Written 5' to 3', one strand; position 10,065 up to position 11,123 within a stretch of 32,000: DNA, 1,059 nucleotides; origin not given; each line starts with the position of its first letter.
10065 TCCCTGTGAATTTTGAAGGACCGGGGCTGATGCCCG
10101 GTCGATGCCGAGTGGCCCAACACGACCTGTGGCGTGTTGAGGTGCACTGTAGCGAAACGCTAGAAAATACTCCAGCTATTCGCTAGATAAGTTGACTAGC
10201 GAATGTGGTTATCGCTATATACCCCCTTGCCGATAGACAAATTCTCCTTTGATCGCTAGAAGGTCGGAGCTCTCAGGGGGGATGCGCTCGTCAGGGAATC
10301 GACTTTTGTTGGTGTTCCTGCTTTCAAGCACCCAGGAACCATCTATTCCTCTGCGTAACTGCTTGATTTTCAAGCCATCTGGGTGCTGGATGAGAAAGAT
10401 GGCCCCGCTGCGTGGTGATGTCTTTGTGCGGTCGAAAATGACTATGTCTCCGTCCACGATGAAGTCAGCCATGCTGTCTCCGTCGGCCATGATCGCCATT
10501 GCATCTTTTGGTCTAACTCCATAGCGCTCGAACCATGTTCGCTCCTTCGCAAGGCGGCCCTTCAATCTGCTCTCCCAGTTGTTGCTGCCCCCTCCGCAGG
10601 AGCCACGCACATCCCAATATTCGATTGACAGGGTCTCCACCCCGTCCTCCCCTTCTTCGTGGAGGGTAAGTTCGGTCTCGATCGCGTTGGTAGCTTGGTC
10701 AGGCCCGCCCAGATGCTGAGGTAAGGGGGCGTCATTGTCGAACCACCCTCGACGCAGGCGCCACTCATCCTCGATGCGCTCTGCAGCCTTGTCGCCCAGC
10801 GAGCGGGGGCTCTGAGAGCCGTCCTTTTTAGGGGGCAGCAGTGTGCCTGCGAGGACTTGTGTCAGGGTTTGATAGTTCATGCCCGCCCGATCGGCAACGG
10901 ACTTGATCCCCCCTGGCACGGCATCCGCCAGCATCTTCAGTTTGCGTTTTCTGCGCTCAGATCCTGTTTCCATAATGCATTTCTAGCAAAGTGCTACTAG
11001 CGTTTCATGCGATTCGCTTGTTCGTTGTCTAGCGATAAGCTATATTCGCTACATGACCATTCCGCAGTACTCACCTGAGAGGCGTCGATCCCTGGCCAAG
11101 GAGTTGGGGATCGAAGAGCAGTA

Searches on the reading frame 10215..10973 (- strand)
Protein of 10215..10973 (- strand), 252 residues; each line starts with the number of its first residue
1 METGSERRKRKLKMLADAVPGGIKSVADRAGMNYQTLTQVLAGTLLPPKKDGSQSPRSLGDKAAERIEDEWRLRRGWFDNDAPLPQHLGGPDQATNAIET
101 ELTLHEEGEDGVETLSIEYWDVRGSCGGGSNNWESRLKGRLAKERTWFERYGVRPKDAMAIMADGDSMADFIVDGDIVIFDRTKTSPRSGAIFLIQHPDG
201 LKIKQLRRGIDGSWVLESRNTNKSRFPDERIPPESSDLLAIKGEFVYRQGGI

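Call 15: search_protein_families(library=pfam, proteins=[window:10215-10973:-], max_evalue=0.01)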
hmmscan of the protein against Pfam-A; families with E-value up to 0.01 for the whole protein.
window:10215-10973:- (252 aa): 1 family
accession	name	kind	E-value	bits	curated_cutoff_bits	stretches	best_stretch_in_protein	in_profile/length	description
PF00717.28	Peptidase_S24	-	7.3e-14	51.9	23.3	1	126-236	8-106/116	Peptidase S24-like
